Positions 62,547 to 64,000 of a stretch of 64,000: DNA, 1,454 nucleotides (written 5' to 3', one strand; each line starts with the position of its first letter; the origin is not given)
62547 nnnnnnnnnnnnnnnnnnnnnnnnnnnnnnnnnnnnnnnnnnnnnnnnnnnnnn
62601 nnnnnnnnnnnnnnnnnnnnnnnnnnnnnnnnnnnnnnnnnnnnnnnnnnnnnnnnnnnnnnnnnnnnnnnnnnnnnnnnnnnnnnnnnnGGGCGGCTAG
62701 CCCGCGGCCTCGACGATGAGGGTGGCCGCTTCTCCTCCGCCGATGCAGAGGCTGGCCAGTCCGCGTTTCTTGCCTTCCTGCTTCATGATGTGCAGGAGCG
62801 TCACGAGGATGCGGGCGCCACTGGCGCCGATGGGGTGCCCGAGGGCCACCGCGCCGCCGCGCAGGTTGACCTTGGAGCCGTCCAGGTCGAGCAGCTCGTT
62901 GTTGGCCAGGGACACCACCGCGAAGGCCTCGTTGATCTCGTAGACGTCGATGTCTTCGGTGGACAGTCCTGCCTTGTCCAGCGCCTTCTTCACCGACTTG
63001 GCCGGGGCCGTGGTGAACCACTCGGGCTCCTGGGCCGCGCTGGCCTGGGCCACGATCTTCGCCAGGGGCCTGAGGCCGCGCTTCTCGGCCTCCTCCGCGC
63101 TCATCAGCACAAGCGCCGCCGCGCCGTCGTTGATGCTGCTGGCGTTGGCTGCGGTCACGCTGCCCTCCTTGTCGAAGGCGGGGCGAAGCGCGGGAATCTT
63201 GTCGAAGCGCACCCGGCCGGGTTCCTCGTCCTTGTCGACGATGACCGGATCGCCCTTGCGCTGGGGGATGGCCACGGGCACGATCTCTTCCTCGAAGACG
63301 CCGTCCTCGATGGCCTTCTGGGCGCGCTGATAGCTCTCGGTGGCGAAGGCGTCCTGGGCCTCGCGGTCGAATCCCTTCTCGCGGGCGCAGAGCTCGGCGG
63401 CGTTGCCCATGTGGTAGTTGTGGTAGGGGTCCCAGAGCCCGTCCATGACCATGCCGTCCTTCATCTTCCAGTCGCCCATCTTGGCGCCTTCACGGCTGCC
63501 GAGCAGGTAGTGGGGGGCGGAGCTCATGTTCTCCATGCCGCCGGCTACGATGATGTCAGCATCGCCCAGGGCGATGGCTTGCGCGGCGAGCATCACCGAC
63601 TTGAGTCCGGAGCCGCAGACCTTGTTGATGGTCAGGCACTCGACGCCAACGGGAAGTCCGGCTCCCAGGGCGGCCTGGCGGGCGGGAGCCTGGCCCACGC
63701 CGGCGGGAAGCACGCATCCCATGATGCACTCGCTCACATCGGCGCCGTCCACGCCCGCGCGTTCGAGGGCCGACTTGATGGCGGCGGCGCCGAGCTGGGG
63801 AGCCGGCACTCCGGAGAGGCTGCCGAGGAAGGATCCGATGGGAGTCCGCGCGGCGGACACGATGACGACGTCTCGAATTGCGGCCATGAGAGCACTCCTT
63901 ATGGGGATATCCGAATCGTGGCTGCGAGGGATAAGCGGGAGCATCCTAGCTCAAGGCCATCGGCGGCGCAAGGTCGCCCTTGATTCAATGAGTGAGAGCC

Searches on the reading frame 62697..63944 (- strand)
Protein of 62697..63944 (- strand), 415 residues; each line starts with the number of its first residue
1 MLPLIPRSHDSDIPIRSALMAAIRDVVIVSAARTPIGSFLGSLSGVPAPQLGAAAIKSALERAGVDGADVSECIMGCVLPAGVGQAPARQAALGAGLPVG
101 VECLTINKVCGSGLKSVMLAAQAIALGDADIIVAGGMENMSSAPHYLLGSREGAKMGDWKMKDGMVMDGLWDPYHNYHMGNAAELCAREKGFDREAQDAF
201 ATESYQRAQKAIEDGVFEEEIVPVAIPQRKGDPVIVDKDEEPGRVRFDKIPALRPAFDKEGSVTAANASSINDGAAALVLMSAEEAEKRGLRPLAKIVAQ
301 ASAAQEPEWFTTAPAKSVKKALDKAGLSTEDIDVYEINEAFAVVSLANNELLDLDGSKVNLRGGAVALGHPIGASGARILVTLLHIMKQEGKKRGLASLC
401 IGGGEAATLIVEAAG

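Call 33: search_protein_families(library=pfam, max_evalue=0.00001, proteins=[window:62697-63944:-])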
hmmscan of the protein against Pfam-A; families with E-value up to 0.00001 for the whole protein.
window:62697-63944:- (415 aa): 3 families
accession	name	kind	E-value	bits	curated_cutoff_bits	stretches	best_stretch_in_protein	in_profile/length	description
PF00108.29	Thiolase_N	-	4.7e-99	331.4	26.4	1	26-283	1-259/260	Thiolase, N-terminal domain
PF02803.24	Thiolase_C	-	3e-47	159.7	27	1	292-412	2-122/123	Thiolase, C-terminal domain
PF22691.2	Thiolase_C_1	-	1.6e-07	31.6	28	1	298-350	4-56/144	Thiolase C-terminal domain-like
